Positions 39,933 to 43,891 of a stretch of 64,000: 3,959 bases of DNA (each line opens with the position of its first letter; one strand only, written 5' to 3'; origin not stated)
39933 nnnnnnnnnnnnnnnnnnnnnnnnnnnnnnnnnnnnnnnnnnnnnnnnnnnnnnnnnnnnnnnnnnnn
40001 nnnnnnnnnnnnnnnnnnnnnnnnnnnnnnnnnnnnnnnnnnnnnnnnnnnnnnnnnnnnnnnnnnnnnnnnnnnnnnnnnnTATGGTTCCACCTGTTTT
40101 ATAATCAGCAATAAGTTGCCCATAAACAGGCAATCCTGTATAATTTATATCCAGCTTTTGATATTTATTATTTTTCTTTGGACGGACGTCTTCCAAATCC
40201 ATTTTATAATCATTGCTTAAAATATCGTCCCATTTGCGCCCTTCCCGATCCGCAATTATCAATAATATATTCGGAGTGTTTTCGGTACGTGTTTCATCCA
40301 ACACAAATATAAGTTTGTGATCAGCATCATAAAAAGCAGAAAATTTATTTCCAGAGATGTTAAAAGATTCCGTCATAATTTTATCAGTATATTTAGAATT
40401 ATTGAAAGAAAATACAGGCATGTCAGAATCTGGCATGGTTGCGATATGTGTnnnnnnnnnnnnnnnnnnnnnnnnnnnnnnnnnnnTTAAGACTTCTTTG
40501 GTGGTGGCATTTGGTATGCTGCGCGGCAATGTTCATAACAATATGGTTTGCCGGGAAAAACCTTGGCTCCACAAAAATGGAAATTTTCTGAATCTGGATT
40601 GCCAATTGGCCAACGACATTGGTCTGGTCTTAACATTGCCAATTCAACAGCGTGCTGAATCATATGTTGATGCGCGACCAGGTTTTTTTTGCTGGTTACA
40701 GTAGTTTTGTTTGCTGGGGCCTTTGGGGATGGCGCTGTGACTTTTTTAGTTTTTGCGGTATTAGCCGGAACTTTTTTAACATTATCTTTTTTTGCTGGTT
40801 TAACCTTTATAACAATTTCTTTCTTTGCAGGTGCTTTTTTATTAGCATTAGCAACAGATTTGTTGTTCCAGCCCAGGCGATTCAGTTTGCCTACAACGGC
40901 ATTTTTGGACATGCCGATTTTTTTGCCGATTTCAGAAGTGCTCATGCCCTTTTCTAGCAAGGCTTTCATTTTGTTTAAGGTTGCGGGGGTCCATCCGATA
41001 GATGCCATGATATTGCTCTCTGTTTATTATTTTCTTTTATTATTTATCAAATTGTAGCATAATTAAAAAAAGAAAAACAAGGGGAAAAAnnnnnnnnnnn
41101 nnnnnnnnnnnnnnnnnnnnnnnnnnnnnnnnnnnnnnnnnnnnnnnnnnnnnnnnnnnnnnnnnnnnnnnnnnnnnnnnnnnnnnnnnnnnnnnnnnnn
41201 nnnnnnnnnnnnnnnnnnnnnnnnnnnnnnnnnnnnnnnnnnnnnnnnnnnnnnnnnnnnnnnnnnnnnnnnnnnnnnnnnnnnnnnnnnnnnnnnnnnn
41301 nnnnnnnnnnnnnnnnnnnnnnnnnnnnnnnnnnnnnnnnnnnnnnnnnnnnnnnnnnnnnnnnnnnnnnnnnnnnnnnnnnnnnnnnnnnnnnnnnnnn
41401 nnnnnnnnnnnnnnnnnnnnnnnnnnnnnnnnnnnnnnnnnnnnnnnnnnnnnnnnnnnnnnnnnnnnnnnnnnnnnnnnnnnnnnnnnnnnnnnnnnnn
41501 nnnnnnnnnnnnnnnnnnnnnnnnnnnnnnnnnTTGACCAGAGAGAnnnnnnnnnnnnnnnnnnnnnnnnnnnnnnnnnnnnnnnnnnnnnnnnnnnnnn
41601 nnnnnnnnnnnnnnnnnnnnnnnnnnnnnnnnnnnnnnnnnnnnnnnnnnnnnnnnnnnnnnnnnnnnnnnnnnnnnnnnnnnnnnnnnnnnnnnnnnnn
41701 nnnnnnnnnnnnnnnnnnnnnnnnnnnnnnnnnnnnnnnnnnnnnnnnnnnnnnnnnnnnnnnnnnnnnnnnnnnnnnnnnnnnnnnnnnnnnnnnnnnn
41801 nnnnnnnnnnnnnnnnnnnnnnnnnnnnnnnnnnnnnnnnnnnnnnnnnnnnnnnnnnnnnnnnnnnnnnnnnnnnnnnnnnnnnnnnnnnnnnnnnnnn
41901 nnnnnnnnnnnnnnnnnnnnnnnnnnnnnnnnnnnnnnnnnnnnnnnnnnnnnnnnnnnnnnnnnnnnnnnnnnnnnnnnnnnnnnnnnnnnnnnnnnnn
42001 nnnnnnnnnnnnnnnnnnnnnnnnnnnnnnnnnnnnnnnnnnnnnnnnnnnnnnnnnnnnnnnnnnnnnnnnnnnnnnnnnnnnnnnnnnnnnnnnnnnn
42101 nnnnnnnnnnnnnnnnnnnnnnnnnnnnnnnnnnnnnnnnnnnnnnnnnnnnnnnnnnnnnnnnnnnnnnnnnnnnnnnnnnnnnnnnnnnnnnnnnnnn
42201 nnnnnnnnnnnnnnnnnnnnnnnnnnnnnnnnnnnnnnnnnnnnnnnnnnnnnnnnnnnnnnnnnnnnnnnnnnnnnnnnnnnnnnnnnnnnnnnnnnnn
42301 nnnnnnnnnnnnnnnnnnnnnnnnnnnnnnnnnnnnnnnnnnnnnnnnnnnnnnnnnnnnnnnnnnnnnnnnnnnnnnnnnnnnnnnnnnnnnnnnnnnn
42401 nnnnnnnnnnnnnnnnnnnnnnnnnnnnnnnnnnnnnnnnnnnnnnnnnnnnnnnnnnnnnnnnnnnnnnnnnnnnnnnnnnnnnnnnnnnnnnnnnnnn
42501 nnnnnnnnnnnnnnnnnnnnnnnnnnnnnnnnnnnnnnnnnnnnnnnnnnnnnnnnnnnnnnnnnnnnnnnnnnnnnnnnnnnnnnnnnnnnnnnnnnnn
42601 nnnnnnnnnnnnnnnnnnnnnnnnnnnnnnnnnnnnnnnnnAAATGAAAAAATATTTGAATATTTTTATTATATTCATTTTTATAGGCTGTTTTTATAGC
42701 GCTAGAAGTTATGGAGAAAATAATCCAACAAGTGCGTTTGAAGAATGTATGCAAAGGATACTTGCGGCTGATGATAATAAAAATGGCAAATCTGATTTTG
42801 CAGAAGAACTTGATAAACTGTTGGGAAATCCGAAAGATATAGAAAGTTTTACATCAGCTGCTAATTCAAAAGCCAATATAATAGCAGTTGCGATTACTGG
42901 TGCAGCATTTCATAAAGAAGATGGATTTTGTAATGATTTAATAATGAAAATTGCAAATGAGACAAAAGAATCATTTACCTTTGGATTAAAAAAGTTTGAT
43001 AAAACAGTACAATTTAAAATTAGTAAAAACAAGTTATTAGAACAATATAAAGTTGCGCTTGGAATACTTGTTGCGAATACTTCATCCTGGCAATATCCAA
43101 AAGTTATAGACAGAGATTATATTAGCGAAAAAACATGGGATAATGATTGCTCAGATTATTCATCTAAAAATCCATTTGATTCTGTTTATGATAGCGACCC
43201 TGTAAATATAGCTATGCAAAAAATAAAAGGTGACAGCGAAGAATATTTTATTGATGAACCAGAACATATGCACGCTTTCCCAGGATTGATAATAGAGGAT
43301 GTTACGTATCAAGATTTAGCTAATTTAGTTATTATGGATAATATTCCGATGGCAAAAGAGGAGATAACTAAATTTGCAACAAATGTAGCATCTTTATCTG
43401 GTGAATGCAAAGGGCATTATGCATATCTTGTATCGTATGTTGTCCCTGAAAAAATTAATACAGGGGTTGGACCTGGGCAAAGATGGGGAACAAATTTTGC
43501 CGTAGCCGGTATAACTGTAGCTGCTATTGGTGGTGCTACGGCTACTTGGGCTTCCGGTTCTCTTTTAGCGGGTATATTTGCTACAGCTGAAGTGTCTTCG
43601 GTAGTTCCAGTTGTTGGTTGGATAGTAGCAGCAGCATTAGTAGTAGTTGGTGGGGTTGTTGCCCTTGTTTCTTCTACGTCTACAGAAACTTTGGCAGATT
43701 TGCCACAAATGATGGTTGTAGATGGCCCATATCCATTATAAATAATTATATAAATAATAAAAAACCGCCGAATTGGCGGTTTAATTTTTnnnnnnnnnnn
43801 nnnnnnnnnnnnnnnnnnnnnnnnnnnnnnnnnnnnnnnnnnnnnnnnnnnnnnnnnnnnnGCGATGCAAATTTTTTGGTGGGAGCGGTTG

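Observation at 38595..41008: Proline-repeat bitopic protein with Cys-rich periplasmic tip encoded next to the cell-cycle regulator gcrA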

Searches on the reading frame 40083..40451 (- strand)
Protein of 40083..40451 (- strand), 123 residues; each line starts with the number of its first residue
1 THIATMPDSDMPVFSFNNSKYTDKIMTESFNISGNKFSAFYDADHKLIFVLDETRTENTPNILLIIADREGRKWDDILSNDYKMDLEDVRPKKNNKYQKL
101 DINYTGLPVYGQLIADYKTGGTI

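Call 33: predict_structure(alignment_id=A3)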
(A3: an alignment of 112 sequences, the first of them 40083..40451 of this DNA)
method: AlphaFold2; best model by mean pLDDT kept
length: 123 residues; sequences in the alignment: 112
mean_pLDDT: 81.8   pTM: 0.72
mean pLDDT of the five models: 81.8, 80.9, 80.7, 80.6, 79.1
residues with pLDDT >= 90: 71; 70-90: 23; 50-70: 12; < 50: 17
segments of 3 or more residues with pLDDT < 50: 1-7, 17-20
pLDDT, mean of each block of 10 residues (from residue 1): 44 47 80 95 93 88 93 94 89 65 95 96 92
secondary structure, 60 per line:
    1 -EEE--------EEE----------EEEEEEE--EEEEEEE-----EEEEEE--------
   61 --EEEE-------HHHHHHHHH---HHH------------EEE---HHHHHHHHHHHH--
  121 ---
elements in order: E2-4 E13-15 E26-32 E35-41 E47-52 E63-66 H74-82 E101-103 H107-118

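Call 41: fold_search(model_id=the predicted structure, library=viral)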
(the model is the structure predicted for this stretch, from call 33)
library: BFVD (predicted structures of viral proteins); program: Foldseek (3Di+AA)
matches with E <= 10: 1198; with E <= 0.001: 0
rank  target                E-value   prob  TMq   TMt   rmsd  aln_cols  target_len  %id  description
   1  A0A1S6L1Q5            3.9e-02  0.60  0.31  0.12  14.3       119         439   11  (no name in the UniProt tables at hand)
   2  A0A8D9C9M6            3.9e-02  0.41  0.33  0.14  12.6       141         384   11  Uncharacterized protein [uncultured marine phage]
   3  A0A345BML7            4.8e-02  0.23  0.21  0.17  15.1       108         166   14  (no name in the UniProt tables at hand)
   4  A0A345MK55            8.4e-02  0.60  0.28  0.40   6.4        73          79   16  Uncharacterized protein [Bacillus phage BSP38]
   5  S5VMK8                9.5e-02  0.66  0.24  0.19   3.3        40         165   15  Uncharacterized protein [Pseudomonas phage PaBG]
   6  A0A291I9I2            1.1e-01  0.11  0.20  0.12  16.8       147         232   12  Gp67 C-terminal domain-containing protein [Lactobacillus phage LpeD]
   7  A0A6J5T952            1.1e-01  0.47  0.32  0.31   8.7        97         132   13  Uncharacterized protein [uncultured Caudovirales phage]
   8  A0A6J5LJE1            1.1e-01  0.44  0.22  0.35  10.7        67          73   16  Uncharacterized protein [uncultured Caudovirales phage]
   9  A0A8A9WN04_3          1.1e-01  0.41  0.33  0.06   9.2       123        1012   10  (no name in the UniProt tables at hand)
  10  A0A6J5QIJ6            1.2e-01  0.33  0.31  0.35  13.4       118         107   11  NAT_SF domain containing protein [uncultured Caudovirales phage]
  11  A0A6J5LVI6            1.2e-01  0.28  0.30  0.11  15.5       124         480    8  N-acetyltransferase domain-containing protein [uncultured Caudovirales phage]
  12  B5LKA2                1.2e-01  0.21  0.30  0.24  12.3       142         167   17  Uncharacterized protein [Mycobacterium phage Rizal]
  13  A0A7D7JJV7            1.2e-01  0.20  0.25  0.25  14.2       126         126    6  (no name in the UniProt tables at hand)
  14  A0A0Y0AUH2            1.2e-01  0.16  0.22  0.21  13.5        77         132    9  Uncharacterized protein [Bacillus phage Eldridge]
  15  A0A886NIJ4            1.3e-01  0.25  0.23  0.09  10.4        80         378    9  (no name in the UniProt tables at hand)
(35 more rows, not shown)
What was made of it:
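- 40083..40379 (-): Orphan N-terminal alpha/beta domain, residues 36-134: a beta-meander followed by helices. Invariant polar residues sit in RKWDD and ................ BFVD gave nothing at E<=1e-3 (call 41).
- Tried and rejected: Nothing (call 41).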

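Call 45: search_protein_families(library=pfam, alignment_id=A4, max_evalue=1)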
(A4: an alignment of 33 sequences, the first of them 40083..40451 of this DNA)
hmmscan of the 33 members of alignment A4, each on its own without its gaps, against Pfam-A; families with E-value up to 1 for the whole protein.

A. member 1, window:40083-40451:- (123 aa): 1 family
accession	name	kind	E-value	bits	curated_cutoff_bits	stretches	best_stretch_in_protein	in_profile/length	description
PF22346.2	CARDS_D3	-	0.034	14.6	27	1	16-93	10-85/142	ADP-ribosylating toxin CARDS, C-terminal beta-trefoil domain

B. families by the number of members that match (of 33 scanned): 13 families
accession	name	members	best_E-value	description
PF24002.1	DUF7318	5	0.0081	Family of unknown function (DUF7318)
PF18880.5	UDI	3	0.0011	Uracil-DNA glycosylase inhibitor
PF22346.2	CARDS_D3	1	0.034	ADP-ribosylating toxin CARDS, C-terminal beta-trefoil domain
PF16932.10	T4SS_TraI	1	0.055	Type IV secretory system, conjugal DNA-protein transfer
PF21250.3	SOGP_2nd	1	0.076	Glycoside phosphorylase supersandwich domain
PF24067.1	Beta-prop_BT_1020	1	0.092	BT_1020-like, N-terminal beta propeller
PF21962.1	DUF6924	1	0.11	Domain of unknown function (DUF6924)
PF22176.2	AF_0587-like_pre-PUA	1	0.11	AF_0587-like, pre-PUA domain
PF12347.13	HJURP_C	1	0.11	Holliday junction regulator protein family C-terminal repeat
PF11658.13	CBP_BcsG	1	0.13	Cellulose biosynthesis protein BcsG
PF01412.23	ArfGap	1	0.17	Putative GTPase activating protein for Arf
PF01535.26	PPR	1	0.24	PPR repeat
PF12751.13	Vac7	1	0.33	Vacuolar segregation subunit 7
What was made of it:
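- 40083..40379 (-): Pfam scans of 33 members gave nothing (call 45).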

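Call 49: search_protein_representatives(alignment_id=A4)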
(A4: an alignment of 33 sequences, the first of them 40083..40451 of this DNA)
Query: 33 sequences, 104 profile positions. Proteins with E-value up to 0.001 (for the whole library): 232; up to 1e-10: 222; up to 1e-30: 165. The best 150 are listed.
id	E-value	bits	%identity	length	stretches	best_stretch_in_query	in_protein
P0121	3.8e-44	165.3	-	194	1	3-104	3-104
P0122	1.1e-43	163.9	-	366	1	3-104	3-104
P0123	1.9e-43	163.0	-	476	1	4-104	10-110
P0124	2.7e-43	162.5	-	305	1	3-104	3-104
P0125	3.6e-43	162.2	-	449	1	3-104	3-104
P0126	1.2e-42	160.4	-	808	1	3-104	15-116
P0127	1.4e-42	160.2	-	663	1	5-104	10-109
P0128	3.9e-42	158.8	-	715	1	3-104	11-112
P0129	6.3e-42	158.1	-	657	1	4-104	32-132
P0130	6.9e-42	158.0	-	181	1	5-102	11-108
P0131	7.8e-42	157.9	-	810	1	3-104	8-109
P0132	8.8e-42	157.7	-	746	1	3-104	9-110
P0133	1.4e-41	157.0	-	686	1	3-102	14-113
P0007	1.6e-41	156.9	-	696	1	3-104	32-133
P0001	2.0e-41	156.6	-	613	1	4-103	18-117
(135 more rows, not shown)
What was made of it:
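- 40083..40379 (-): The profile search found 232 proteins, and the domain is N-terminal in all 150 listed (call 49).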

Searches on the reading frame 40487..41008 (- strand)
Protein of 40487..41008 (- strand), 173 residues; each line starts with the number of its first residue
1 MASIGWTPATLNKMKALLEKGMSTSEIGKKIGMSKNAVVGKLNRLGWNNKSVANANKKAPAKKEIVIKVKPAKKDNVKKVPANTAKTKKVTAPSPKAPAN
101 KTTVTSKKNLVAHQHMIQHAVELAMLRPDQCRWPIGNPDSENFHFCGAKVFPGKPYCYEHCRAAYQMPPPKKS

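Call 3: search_protein_families(library=pfam, proteins=[window:40487-41008:-], max_evalue=0.1)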
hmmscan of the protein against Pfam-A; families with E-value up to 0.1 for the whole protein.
window:40487-41008:- (173 aa): 3 families
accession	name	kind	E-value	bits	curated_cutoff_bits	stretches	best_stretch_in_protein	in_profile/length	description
PF07750.17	GcrA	-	1.5e-32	113.6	26.9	1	6-167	3-147/155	GcrA cell cycle regulator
PF03793.24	PASTA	-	0.014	15.8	23.2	1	31-79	7-54/64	PASTA domain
PF18024.7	HTH_50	-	0.094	12.9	27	0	15-46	17-48/50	Helix-turn-helix domain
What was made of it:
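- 40487..41008 (-): gcrA (173 aa), first gene of the operon. Pfam GcrA E 1.5e-32, 113.6 bits against a cut-off of 26.9 (call 3).
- Checked: The adjacent ORF 40487-41008 (-) is GcrA (Pfam PF07750, E 1.5e-32, call 3).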

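Call 4: search_protein_families(library=ncbifam, proteins=[window:40487-41008:-], max_evalue=0.1)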
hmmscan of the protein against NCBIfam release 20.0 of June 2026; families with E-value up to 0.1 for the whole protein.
window:40487-41008:- (173 aa): 5 families
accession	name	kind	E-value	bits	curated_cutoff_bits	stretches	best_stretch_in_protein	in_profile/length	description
NF050816.1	sig70cofacGcrA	equivalog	2.6e-25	89.7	280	1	5-167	2-152/173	cell cycle sigma 70 cofactor GcrA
NF038053.1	hist_H1_lk_Burk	equivalog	0.0045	17.3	80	1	29-104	58-131/195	histone H1-like DNA-binding protein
NF050153.2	Rv3852_fam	equivalog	0.0065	17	100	1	54-118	18-78/145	Rv3852 family protein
TIGR00927.1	2A1904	subfamily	0.049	11.2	710.1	1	46-132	98-184/1209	K+-dependent Na+/Ca+ exchanger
NF040705.1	sigma_mbnA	exception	0.073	12.7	350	1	21-103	126-208/272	methanobactin precursor domain-containing sigma factor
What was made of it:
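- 40487..41008 (-): NCBIfam sig70cofacGcrA scores 89.7 bits, below the equivalog cut-off of 280 (call 4).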

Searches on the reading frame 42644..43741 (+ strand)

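Call 3: search_protein_families(library=pfam, proteins=[window:42644-43741:+], max_evalue=0.1)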
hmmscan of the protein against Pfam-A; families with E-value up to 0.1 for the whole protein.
window:42644-43741:+ (365 aa): 0 families

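Call 4: search_protein_families(library=ncbifam, proteins=[window:42644-43741:+], max_evalue=0.1)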
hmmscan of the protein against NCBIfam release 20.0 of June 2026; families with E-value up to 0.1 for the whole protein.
window:42644-43741:+ (365 aa): 1 family
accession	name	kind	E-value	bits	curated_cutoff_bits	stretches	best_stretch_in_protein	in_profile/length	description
NF010826.0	PRK14230.1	equivalog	0.0042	17.3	126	1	263-315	2-53/119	camphor resistance protein CrcB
